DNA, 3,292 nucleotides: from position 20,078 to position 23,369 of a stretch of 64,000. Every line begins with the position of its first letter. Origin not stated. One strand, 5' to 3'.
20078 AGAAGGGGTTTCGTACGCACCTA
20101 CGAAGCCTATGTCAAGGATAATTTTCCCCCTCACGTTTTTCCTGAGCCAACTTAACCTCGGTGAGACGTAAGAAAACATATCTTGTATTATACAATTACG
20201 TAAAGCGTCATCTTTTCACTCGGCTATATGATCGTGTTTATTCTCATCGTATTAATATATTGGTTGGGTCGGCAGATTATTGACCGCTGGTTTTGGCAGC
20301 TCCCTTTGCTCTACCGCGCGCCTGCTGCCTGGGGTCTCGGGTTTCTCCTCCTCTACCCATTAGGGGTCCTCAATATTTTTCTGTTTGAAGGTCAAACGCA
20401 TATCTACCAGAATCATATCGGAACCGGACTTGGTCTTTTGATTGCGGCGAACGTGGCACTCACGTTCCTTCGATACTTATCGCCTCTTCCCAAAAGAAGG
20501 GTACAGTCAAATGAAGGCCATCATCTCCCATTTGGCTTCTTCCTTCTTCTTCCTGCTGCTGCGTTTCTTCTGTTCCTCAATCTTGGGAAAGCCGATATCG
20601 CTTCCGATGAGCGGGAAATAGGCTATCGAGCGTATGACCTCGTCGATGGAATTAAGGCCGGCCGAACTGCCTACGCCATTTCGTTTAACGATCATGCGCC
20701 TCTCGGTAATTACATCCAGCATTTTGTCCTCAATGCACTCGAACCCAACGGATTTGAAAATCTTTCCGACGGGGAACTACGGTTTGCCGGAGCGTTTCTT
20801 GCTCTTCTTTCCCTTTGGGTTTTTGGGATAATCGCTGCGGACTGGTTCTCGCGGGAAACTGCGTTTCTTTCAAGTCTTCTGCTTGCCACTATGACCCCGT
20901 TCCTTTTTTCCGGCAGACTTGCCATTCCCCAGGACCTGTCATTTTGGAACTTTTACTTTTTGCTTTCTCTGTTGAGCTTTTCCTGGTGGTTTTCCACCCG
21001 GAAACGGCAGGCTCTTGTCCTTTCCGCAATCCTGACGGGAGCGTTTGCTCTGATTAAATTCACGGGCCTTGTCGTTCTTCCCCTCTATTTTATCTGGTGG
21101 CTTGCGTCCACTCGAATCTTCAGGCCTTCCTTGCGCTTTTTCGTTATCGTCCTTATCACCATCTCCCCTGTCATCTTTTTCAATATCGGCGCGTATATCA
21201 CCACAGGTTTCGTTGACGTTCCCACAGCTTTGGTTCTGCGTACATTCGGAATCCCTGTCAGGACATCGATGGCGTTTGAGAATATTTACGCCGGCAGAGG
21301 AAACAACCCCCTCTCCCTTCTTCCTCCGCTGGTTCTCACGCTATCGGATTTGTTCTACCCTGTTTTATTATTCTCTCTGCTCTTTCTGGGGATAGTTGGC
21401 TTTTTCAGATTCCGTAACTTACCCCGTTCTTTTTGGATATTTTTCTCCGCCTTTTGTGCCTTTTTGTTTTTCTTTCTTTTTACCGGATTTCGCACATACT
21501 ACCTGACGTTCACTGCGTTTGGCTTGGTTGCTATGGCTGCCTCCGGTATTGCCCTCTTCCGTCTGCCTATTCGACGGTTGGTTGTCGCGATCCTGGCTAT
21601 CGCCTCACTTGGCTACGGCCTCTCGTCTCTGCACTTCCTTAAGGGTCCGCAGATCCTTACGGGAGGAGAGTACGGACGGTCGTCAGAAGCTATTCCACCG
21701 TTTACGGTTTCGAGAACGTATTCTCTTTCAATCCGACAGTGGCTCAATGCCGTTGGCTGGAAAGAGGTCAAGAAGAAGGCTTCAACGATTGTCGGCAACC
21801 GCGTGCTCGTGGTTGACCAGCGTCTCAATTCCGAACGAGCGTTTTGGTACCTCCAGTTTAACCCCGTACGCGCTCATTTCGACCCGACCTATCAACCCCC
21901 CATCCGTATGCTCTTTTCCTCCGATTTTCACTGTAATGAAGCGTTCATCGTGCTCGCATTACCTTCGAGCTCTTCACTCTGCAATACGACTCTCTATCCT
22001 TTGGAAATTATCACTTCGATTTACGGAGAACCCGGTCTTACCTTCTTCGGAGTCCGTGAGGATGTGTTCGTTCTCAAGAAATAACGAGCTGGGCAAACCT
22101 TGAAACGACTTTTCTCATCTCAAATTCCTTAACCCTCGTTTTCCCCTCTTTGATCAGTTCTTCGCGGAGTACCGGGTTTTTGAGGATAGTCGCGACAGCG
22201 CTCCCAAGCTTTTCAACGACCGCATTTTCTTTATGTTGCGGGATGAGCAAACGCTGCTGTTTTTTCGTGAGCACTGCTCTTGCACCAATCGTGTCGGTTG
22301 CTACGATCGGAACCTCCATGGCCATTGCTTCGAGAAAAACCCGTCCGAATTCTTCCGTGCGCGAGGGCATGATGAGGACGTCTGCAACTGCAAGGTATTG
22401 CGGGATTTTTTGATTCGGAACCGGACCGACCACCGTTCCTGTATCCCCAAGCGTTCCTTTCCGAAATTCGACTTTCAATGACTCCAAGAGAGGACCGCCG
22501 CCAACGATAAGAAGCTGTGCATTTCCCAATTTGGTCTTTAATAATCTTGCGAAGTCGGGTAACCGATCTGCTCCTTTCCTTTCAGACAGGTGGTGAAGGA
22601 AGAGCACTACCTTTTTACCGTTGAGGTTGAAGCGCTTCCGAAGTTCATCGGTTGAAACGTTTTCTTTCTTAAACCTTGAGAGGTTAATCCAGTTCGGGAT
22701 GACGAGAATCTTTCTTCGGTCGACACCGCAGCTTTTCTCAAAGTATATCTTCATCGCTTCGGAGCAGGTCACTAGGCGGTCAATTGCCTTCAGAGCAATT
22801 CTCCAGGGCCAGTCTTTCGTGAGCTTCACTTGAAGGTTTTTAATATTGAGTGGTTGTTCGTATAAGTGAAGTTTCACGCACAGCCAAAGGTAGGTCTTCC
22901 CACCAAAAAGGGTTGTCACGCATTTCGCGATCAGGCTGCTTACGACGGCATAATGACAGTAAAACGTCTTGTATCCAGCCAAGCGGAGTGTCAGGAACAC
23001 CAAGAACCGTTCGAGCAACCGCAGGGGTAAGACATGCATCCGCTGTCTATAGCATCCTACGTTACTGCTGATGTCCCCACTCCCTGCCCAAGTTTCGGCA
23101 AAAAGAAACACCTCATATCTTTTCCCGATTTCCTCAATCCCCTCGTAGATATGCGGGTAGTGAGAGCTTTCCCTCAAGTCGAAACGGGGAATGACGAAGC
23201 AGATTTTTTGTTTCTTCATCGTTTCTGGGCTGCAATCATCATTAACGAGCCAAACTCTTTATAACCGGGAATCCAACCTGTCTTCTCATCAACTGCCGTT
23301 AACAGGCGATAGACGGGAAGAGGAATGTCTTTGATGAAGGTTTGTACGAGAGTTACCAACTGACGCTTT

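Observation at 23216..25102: GT4-methyltransferase fusion protein and an unusually high methyltransferase load (9 MTases plus TylF)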

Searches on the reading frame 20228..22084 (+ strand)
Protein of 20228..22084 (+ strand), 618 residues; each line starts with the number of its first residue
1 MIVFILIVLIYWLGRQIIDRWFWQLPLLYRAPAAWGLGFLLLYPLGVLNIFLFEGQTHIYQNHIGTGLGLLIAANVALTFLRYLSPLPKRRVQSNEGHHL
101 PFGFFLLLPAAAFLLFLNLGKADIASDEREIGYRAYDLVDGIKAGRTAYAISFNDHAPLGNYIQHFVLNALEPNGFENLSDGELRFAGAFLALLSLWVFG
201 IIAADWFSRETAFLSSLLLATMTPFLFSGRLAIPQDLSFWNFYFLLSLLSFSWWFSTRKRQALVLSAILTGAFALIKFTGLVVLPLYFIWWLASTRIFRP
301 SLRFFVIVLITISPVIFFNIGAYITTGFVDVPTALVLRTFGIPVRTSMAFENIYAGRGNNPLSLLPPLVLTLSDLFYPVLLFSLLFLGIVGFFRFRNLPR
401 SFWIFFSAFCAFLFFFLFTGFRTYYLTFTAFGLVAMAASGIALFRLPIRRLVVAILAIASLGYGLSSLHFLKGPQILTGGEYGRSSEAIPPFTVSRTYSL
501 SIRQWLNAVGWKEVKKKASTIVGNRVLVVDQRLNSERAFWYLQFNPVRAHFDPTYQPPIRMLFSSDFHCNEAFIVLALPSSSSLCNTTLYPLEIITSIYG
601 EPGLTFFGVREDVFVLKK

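Call 7: search_protein_families(library=pfam, proteins=[window:20228-22084:+], max_evalue=0.0001)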
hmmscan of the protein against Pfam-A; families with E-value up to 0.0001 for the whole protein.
window:20228-22084:+ (618 aa): 0 families

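Call 30: search_protein_families(library=pfam, proteins=[window:20228-22084:+], max_evalue=0.1)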
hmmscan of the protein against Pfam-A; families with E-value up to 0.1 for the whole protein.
window:20228-22084:+ (618 aa): 1 family
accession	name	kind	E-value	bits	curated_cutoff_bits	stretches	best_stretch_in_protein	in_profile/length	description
PF09534.15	Trp_oprn_chp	-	0.0086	16.4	29.6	1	428-481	45-99/180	Tryptophan-associated transmembrane protein (Trp_oprn_chp)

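Call 75: search_protein_families(library=ncbifam, proteins=[window:20228-22084:+], max_evalue=0.001)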
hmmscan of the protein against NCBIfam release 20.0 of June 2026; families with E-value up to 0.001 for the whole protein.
window:20228-22084:+ (618 aa): 0 families

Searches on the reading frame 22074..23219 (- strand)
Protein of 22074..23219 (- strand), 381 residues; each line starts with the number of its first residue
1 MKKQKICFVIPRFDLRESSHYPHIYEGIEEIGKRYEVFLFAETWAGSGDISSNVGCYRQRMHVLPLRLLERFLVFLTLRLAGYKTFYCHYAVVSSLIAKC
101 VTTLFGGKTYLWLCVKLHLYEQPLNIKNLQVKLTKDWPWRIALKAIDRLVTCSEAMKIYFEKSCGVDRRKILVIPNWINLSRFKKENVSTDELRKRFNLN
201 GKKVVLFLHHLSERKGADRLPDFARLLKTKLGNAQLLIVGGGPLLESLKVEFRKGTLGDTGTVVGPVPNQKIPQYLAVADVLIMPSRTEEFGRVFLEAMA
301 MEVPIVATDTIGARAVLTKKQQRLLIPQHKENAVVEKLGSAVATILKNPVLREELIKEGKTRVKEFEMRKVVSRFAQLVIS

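Call 7: search_protein_families(library=pfam, proteins=[window:22074-23219:-], max_evalue=0.0001)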
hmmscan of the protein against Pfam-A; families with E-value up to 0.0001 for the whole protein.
window:22074-23219:- (381 aa): 5 families
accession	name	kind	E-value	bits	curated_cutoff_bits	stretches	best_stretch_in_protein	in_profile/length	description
PF00534.26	Glycos_transf_1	-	2e-31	109.3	26.4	1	191-361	3-171/172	Glycosyl transferases group 1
PF13692.12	Glyco_trans_1_4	-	1.2e-24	87.6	27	1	203-340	2-138/142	Glycosyl transferases group 1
PF20706.3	GT4-conflict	-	6.5e-11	42.3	26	1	271-349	274-358/385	Family 4 Glycosyltransferase in conflict systems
PF13439.12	Glyco_transf_4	-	1.2e-08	35.6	28.5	1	131-182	119-170/170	Glycosyltransferase Family 4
PF13579.12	Glyco_trans_4_4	-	9.9e-05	23.2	29.7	0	56-177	47-158/158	Glycosyl transferase 4-like domain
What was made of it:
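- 22074..23219 (-): Downstream GT4 gene, which overlaps the fusion's stop by 4 nt. It belongs to the conserved module. Pfam (call 7).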

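Call 75: search_protein_families(library=ncbifam, proteins=[window:22074-23219:-], max_evalue=0.001)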
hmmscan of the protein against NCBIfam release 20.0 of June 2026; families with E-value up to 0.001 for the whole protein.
window:22074-23219:- (381 aa): 39 families (the best 25 are shown)
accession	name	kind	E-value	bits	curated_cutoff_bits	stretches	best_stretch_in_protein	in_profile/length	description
NF047684.1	TeichurnBiosyTuaC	equivalog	5.5e-28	98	550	1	142-358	161-368/391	teichuronic acid biosynthesis protein TuaC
TIGR03999.1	thiol_BshA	equivalog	6.7e-26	91.1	273.7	1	141-378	140-369/375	N-acetyl-alpha-D-glucosaminyl L-malate synthase BshA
TIGR04157.1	glyco_rSAM_CFB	subfamily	1.1e-24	87.2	400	1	143-373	167-400/406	TIGR04157 family glycosyltransferase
TIGR03088.1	stp2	hypoth_equivalog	1e-22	80.7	409.05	1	142-378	133-369/374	TIGR03088 family PEP-CTERM/XrtA system glycosyltransferase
TIGR02149.1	glgA_Coryne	subfamily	1.6e-22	80.2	302.4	1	136-368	135-376/391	glycogen synthase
TIGR04063.1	stp3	hypoth_equivalog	4e-22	78.7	442.05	1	141-365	153-377/397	TIGR04063 family PEP-CTERM/XrtA system glycosyltransferase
TIGR04047.1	MSMEG_0565_glyc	hypoth_equivalog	1.4e-21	77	259.85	1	142-368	135-360/373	MSMEG_0565 family glycosyltransferase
NF041876.1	EPS_EpsE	equivalog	2.7e-18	66.4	400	1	203-367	214-381/389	exopolysaccharide biosynthesis GT4 family glycosyltransferase EpsE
NF007640.0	PRK10307.1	subfamily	9.2e-15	54.5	276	1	136-377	162-402/411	WcaI family glycosyltransferase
NF050063.1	ProtGlycPglJ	equivalog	2.7e-13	49.9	500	1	163-373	162-357/363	N-acetylgalactosamine-N,N'-diacetylbacillosaminyl-diphospho-undecaprenol 4-alpha-N-acetylgalactosaminyltransferase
NF038298.1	EPS_HpsO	equivalog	8.4e-13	47.8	575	1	170-365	169-369/388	hormogonium polysaccharide biosynthesis glycosyltransferase HpsO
TIGR03449.1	mycothiol_MshA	equivalog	8.8e-13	47.9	462.5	1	148-372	167-393/406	D-inositol-3-phosphate glycosyltransferase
NF046085.1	XrtY_assoc_Gly1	equivalog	1.1e-12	47.5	400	1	166-378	179-380/387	XrtY-associated glycosyltransferase XYAG1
NF050056.1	ProtGlycPglH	equivalog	1.2e-12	47.6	600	1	140-379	132-350/354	GalNAc-alpha-(1->4)-GalNAc-alpha-(1->3)-diNAcBac-PP-undecaprenol alpha-1,4-N-acetyl-D-galactosaminyltransferase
NF038295.1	EPS_HpsP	equivalog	1.2e-12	47.5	550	1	165-342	173-350/388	hormogonium polysaccharide biosynthesis glycosyltransferase HpsP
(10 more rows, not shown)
